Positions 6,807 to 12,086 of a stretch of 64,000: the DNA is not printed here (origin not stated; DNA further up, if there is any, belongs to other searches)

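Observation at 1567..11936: Adjacent C25 (gingipain-type) giants sharing a dockerin-like module: possible cohesin-dockerin-style surface protease complex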

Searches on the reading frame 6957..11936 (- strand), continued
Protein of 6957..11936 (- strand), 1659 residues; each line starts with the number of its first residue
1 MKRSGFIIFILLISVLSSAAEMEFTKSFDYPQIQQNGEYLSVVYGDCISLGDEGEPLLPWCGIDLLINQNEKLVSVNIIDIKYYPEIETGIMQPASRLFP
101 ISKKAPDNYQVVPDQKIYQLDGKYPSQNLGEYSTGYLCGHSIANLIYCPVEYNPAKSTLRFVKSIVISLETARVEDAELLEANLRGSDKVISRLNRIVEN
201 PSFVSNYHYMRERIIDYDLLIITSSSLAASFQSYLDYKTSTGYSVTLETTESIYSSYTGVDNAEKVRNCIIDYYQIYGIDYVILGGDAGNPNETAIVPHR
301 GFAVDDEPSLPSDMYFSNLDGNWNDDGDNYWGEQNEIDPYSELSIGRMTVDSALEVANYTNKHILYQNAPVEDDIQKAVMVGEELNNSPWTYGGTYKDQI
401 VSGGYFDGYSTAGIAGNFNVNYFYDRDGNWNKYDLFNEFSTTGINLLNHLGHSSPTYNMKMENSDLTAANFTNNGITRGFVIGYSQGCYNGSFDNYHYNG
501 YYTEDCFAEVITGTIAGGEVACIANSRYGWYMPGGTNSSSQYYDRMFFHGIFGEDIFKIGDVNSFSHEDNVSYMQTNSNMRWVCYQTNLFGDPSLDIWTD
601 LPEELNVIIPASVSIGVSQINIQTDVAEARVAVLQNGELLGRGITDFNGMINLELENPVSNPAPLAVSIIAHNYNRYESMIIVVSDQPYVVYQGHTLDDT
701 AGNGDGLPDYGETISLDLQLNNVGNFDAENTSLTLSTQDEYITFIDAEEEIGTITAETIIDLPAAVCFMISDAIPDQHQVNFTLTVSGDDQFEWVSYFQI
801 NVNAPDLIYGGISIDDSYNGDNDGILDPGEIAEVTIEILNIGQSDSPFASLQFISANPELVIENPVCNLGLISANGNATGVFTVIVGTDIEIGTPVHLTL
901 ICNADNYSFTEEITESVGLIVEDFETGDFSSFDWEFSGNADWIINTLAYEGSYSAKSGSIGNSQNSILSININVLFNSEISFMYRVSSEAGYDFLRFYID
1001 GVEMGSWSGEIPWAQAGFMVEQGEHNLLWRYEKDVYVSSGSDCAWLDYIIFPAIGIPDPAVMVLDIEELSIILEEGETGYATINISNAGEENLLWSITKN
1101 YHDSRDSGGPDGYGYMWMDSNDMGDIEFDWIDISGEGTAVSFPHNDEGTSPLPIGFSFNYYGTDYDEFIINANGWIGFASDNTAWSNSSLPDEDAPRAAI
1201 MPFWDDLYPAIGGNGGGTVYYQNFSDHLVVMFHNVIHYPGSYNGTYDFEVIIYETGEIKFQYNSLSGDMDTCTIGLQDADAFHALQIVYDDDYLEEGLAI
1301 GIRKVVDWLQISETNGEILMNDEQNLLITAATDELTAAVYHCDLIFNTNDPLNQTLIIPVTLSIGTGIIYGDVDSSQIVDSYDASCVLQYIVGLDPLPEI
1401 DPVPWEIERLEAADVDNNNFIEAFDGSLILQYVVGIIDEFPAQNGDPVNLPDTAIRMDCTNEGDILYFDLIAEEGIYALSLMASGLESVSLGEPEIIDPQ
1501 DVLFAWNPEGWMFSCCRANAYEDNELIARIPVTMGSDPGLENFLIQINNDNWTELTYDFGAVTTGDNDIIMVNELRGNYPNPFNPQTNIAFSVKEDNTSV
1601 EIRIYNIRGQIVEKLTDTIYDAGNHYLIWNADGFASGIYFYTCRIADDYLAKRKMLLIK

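Call 19: find_homologous_proteins(query=window:6957-11936:-, max_evalue=1e-10)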
Query window:6957-11936:- (1659 aa): 364 proteins with E <= 1e-10 among 8000 candidates; the best 120 are listed.
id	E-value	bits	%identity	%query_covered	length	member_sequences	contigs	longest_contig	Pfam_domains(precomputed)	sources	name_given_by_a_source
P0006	0.0e+0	3816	100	100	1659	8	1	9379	PF08126.17,PF18962.8,PF01364.25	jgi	jgi:hypothetical protein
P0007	0.0e+0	2623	68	100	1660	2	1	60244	PF08126.17,PF18962.8,PF01364.25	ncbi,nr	ncbi:MAG: T9SS type A sorting domain-containing protein [Candidatus Cloacimonetes bacterium]|nr:T9SS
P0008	0.0e+0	2608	67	100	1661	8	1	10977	PF08126.17,PF18962.8,PF01364.25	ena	-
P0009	0.0e+0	2590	66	100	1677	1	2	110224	PF08126.17,PF00404.25,PF18962.8,PF01364.25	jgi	jgi:Peptidase family C25/Peptidase family C25, C terminal ig-like domain/Secretion system C-terminal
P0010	0.0e+0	2073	55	100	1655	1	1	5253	PF18962.8,PF01364.25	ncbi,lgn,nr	ncbi:MAG: T9SS type A sorting domain-containing protein [Candidatus Cloacimonetes bacterium]|nr:T9SS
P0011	0.0e+0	1987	53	100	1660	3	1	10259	PF08126.17,PF18962.8,PF01364.25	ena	-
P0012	0.0e+0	1693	55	82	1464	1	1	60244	PF08126.17,PF18962.8,PF13860.13,PF01364.25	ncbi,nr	ncbi:MAG: T9SS type A sorting domain-containing protein [Candidatus Cloacimonetes bacterium]|nr:T9SS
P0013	0.0e+0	1651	54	82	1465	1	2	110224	PF08126.17,PF18962.8,PF13860.13,PF01364.25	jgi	jgi:Peptidase family C25/Peptidase family C25, C terminal ig-like domain/Propeptide_C25/FlgD Ig-like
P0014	0.0e+0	1559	52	82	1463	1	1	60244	PF08126.17,PF18962.8,PF13860.13,PF01364.25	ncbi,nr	ncbi:MAG: T9SS type A sorting domain-containing protein [Candidatus Cloacimonetes bacterium]|nr:T9SS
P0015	0.0e+0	1557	50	82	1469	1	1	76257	PF08126.17,PF13860.13,PF01364.25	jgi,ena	-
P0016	0.0e+0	1543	51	81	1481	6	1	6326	PF08126.17,PF18962.8,PF13860.13,PF01364.25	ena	-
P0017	0.0e+0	1535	50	82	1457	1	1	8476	PF08126.17,PF18962.8,PF01364.25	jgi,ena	-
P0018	0.0e+0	1518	49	82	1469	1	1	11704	PF08126.17,PF13860.13,PF01364.25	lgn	-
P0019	0.0e+0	1518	48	82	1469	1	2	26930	PF08126.17,PF18962.8,PF13860.13,PF01364.25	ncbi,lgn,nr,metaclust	ncbi:MAG: hypothetical protein APR54_04605 [Candidatus Cloacimonas sp. SDB]|nr:MAG: hypothetical pro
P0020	0.0e+0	1504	49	81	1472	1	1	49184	PF08126.17,PF18962.8,PF13860.13,PF01364.25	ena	-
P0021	0.0e+0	1496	48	82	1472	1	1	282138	PF08126.17,PF13585.13,PF18962.8,PF13860.13,PF01364.25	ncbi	-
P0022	0.0e+0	1479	49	82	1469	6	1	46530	PF08126.17,PF18962.8,PF13860.13,PF01364.25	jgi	-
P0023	0.0e+0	1408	56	65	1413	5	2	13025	PF08126.17,PF18962.8,PF13860.13,PF01364.25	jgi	jgi:hypothetical protein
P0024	0.0e+0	1363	45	82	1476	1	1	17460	PF08126.17,PF13585.13,PF07705.18,PF01364.25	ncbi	-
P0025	0.0e+0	1352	54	67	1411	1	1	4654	PF08126.17,PF18962.8,PF13860.13,PF01364.25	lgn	-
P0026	0.0e+0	1352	54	66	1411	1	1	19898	PF08126.17,PF18962.8,PF13860.13,PF01364.25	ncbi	-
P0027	0.0e+0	1348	54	67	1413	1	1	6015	PF08126.17,PF13860.13,PF01364.25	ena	-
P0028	0.0e+0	1330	53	67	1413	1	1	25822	PF08126.17,PF13860.13,PF01364.25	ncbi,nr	ncbi:MAG: T9SS type A sorting domain-containing protein [Candidatus Cloacimonetes bacterium]|nr:T9SS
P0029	0.0e+0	1330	53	66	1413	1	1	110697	PF08126.17,PF18962.8,PF13860.13,PF01364.25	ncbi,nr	ncbi:MAG: T9SS type A sorting domain-containing protein [Candidatus Cloacimonetes bacterium]|nr:T9SS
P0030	0.0e+0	1327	44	82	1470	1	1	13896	PF08126.17,PF18962.8,PF07705.18,PF01364.25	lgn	-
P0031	0.0e+0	1326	54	67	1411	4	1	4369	PF08126.17,PF18962.8,PF01364.25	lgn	-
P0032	0.0e+0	1325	53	66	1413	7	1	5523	PF08126.17,PF18962.8,PF13860.13,PF01364.25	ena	-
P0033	0.0e+0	1323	53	66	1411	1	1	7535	PF08126.17,PF18962.8,PF13860.13,PF01364.25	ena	-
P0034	0.0e+0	1287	52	67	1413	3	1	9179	PF08126.17,PF18962.8,PF13860.13,PF01364.25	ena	-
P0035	0.0e+0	1179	48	68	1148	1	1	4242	PF08126.17,PF01364.25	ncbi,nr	ncbi:MAG: hypothetical protein H8D22_06050, partial [Candidatus Cloacimonetes bacterium]|nr:hypothet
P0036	0.0e+0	1175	49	66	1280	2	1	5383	PF08126.17,PF13585.13,PF13860.13,PF01364.25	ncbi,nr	ncbi:MAG: T9SS type A sorting domain-containing protein [Candidatus Cloacimonetes bacterium]|nr:T9SS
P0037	0.0e+0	1169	47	66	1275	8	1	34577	PF08126.17,PF18962.8,PF13860.13,PF01364.25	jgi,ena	-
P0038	0.0e+0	1154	47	66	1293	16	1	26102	PF19190.7,PF08126.17,PF13585.13,PF18962.8,PF13860.13,PF01364.25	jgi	jgi:hypothetical protein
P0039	0.0e+0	1146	46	66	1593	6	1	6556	PF08126.17,PF00404.25,PF18962.8,PF03785.21,PF01364.25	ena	-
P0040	0.0e+0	1131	49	62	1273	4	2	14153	PF08126.17,PF18962.8,PF13860.13,PF01364.25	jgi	-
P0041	0.0e+0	1120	45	67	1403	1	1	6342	PF08126.17,PF18962.8,PF13860.13,PF01364.25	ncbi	-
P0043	0.0e+0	1090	50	60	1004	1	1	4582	PF08126.17,PF01364.25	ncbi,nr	ncbi:MAG: hypothetical protein JW784_03830, partial [Candidatus Cloacimonetes bacterium]|nr:hypothet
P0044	0.0e+0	1089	46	68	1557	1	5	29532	PF08126.17,PF20009.5,PF22544.3,PF01364.25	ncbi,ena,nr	ncbi:MAG: hypothetical protein ISS18_10400 [Bacteroidales bacterium]|nr:hypothetical protein [Bacter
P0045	0.0e+0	1086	47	67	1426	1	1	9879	PF08126.17,PF20009.5,PF01364.25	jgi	jgi:hypothetical protein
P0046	0.0e+0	1086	45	64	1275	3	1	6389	PF08126.17,PF18962.8,PF13860.13,PF01364.25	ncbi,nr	ncbi:MAG: T9SS type A sorting domain-containing protein [Candidatus Cloacimonetes bacterium]|nr:T9SS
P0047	0.0e+0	1085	45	66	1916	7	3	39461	PF19190.7,PF08126.17,PF18962.8,PF13860.13,PF22544.3,PF01364.25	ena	-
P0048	0.0e+0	1074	47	63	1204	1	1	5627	PF08126.17,PF18962.8,PF13860.13,PF01364.25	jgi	jgi:hypothetical protein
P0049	0.0e+0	1073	48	64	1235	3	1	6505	PF08126.17,PF18962.8,PF01364.25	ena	-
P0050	0.0e+0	1071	49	62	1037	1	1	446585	PF08126.17,PF01364.25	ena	-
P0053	0.0e+0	1061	44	66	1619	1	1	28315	PF08126.17,PF00404.25,PF18962.8,PF01364.25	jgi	-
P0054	0.0e+0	1059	49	64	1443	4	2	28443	PF08126.17,PF18962.8,PF01364.25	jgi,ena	-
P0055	0.0e+0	1052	46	66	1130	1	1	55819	PF08126.17,PF01364.25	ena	-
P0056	0.0e+0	1048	48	62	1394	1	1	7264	PF08126.17,PF18962.8,PF07705.18,PF01364.25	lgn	-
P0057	0.0e+0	1048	47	63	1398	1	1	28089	PF08126.17,PF18962.8,PF01364.25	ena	-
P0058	0.0e+0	1037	47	64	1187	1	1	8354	PF08126.17,PF00629.31,PF01364.25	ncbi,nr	ncbi:MAG: hypothetical protein K8R53_11150 [Bacteroidales bacterium]|nr:hypothetical protein [Bacter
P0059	0.0e+0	1037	47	63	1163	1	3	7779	PF08126.17,PF18962.8,PF13860.13,PF01364.25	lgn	-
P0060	0.0e+0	1036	48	63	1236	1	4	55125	PF08126.17,PF18962.8,PF01364.25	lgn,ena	-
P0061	0.0e+0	1035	43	67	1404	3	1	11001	PF08126.17,PF18962.8,PF03785.21,PF13860.13,PF01364.25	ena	-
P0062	0.0e+0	1034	47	63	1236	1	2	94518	PF08126.17,PF18962.8,PF03785.21,PF01364.25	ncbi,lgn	-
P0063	0.0e+0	1032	45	63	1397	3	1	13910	PF08126.17,PF18962.8,PF07705.18,PF01364.25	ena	-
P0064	0.0e+0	1032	46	63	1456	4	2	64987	PF08126.17,PF20773.6,PF00629.31,PF01364.25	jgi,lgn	-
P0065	0.0e+0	1030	46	63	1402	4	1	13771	PF08126.17,PF18962.8,PF01364.25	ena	-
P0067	0.0e+0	1028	45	63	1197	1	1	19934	PF08126.17,PF00629.31,PF01364.25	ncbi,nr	ncbi:MAG: hypothetical protein JXA03_00830, partial [Bacteroidales bacterium]|nr:hypothetical protei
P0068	0.0e+0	1028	46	63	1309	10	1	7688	PF18962.8,PF03785.21,PF01364.25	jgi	jgi:hypothetical protein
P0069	0.0e+0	1027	46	63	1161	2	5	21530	PF08126.17,PF18962.8,PF13860.13,PF01364.25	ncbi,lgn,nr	ncbi:MAG: T9SS type A sorting domain-containing protein [Bacteroidales bacterium]|nr:T9SS type A sor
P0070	0.0e+0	1025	47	63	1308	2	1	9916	PF08126.17,PF18962.8,PF01364.25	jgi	jgi:uncharacterized repeat protein (TIGR01451 family)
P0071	0.0e+0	1025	47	63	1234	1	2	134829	PF08126.17,PF18962.8,PF01364.25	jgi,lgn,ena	jgi:hypothetical protein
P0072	0.0e+0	1025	46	63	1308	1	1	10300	PF08126.17,PF18962.8,PF07705.18,PF01364.25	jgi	jgi:hypothetical protein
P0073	0.0e+0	1022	43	64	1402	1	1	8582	PF19190.7,PF08126.17,PF18962.8,PF03785.21,PF13860.13,PF01364.25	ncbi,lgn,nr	ncbi:MAG: C25 family cysteine peptidase [Candidatus Cloacimonadota bacterium]|nr:C25 family cysteine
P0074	0.0e+0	1021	47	63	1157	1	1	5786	PF08126.17,PF18962.8,PF01364.25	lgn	-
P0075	0.0e+0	1021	46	63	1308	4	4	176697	PF08126.17,PF18962.8,PF01364.25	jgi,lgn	jgi:hypothetical protein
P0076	0.0e+0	1021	47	63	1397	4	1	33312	PF08126.17,PF18962.8,PF01364.25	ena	-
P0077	0.0e+0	1018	46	63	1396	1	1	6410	PF08126.17,PF18962.8,PF01364.25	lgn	-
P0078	0.0e+0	1018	45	65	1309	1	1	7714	PF08126.17,PF18962.8,PF01364.25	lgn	-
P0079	0.0e+0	1013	47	63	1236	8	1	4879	PF08126.17,PF18962.8,PF01364.25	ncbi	-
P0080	2.3e-298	1012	46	64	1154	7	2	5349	PF08126.17,PF18962.8,PF01364.25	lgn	-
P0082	2.8e-298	1012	45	66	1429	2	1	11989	PF08126.17,PF20009.5,PF01364.25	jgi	-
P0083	5.0e-298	1011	46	63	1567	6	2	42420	PF08126.17,PF19408.6,PF18962.8,PF01364.25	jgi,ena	-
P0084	6.5e-298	1010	45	64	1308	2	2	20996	PF08126.17,PF18962.8,PF01364.25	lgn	-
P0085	1.1e-297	1010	46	62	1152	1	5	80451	PF08126.17,PF18962.8,PF01364.25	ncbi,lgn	-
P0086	1.3e-297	1009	46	66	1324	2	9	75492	PF08126.17,PF19408.6,PF18962.8,PF01364.25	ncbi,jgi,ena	-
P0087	1.6e-297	1009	46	63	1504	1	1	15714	PF08126.17,PF19408.6,PF18962.8,PF01364.25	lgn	-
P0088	7.7e-297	1007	44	66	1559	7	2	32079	PF08126.17,PF00404.25,PF18962.8,PF13860.13,PF01364.25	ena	-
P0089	1.1e-296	1006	47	63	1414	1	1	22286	PF08126.17,PF19408.6,PF18962.8,PF01364.25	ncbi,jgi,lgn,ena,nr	ncbi:MAG: C25 family cysteine peptidase [Lentimicrobiaceae bacterium]|nr:C25 family cysteine peptida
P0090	2.9e-296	1005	46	64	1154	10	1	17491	PF08126.17,PF18962.8,PF03785.21,PF01364.25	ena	-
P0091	3.7e-296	1005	45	67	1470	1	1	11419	PF08126.17,PF01364.25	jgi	jgi:hypothetical protein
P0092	6.4e-296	1004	46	64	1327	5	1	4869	PF08126.17,PF19408.6,PF18962.8,PF01364.25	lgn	-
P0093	1.4e-295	1003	46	64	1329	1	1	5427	PF08126.17,PF18962.8,PF01364.25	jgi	-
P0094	2.5e-295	1002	46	63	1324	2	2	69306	PF08126.17,PF19408.6,PF18962.8,PF01364.25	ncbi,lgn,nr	ncbi:MAG: C25 family cysteine peptidase [Bacteroidetes bacterium]|nr:C25 family cysteine peptidase [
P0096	6.5e-295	1000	45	63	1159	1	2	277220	PF08126.17,PF18962.8,PF01364.25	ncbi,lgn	-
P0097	9.6e-295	1000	46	63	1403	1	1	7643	PF08126.17,PF18962.8,PF01364.25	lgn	-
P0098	1.6e-294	999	47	63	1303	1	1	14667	PF08126.17,PF18962.8,PF01364.25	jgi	-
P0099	1.0e-293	996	46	63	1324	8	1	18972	PF08126.17,PF18962.8,PF01364.25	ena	-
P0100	1.2e-292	993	45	64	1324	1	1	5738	PF08126.17,PF18962.8,PF01364.25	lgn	-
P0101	1.8e-291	989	45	63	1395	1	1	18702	PF08126.17,PF18962.8,PF01364.25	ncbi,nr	ncbi:MAG: hypothetical protein JXA03_05570 [Bacteroidales bacterium]|nr:hypothetical protein [Bacter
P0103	2.3e-290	985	45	63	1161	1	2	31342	PF08126.17,PF18962.8,PF13860.13,PF01364.25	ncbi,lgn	-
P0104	3.4e-290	985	43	66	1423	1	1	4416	PF08126.17,PF19408.6,PF18962.8,PF01364.25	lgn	-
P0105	6.4e-290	984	44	66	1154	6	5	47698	PF08126.17,PF18962.8,PF01364.25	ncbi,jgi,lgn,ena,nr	ncbi:MAG: C25 family cysteine peptidase [Bacteroidales bacterium]|nr:C25 family cysteine peptidase [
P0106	1.2e-289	983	46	63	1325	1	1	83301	PF08126.17,PF18962.8,PF01364.25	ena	-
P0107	1.7e-289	983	45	63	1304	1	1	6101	PF08126.17,PF18962.8,PF07705.18,PF03785.21,PF01364.25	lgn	-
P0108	1.8e-288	979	45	63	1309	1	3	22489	PF08126.17,PF18962.8,PF01364.25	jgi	-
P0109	2.6e-288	979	45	64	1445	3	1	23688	PF08126.17,PF00963.25,PF18962.8,PF13620.13,PF22904.4,PF17210.10,PF01364.25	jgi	jgi:hypothetical protein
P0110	5.3e-288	978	44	64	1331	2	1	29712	PF08126.17,PF18962.8,PF01364.25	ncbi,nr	ncbi:MAG: T9SS type A sorting domain-containing protein [Bacteroidales bacterium]|nr:T9SS type A sor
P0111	1.4e-287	976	45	64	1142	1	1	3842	PF08126.17,PF18962.8,PF01364.25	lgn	-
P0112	1.9e-287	976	44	66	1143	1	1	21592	PF08126.17,PF18962.8,PF07705.18,PF01364.25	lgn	-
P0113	9.0e-287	973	45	62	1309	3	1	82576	PF18962.8,PF03785.21,PF01364.25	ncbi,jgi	jgi:hypothetical protein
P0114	1.1e-286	973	45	63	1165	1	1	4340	PF08126.17,PF18962.8,PF13860.13,PF01364.25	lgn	-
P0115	3.6e-286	971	44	63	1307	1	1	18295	PF08126.17,PF18962.8,PF01364.25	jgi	jgi:hypothetical protein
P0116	1.1e-285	970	41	64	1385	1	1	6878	PF08126.17,PF18962.8,PF01364.25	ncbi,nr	ncbi:MAG: T9SS type A sorting domain-containing protein [Bacteroidetes bacterium]|nr:T9SS type A sor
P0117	1.5e-285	969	45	62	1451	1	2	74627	PF08126.17,PF00963.25,PF18962.8,PF13620.13,PF22904.4,PF17210.10,PF01364.25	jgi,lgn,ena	-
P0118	4.7e-285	968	45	63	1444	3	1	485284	PF08126.17,PF00963.25,PF18962.8,PF13620.13,PF22904.4,PF17210.10,PF01364.25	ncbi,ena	-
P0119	5.1e-285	968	45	63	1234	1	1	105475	PF08126.17,PF18962.8,PF01364.25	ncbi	-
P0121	1.4e-283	963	44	64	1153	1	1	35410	PF08126.17,PF18962.8,PF01364.25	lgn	-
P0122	2.7e-283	962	45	63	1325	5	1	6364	PF08126.17,PF18962.8,PF01364.25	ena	-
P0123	6.8e-283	961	44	64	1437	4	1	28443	PF08126.17,PF18962.8,PF01364.25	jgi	-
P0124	8.5e-283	960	45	64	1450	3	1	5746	PF08126.17,PF00404.25,PF00963.25,PF18962.8,PF13620.13,PF22904.4,PF17210.10,PF01364.25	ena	-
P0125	1.2e-282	960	45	64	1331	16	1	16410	PF08126.17,PF18962.8,PF01364.25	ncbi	-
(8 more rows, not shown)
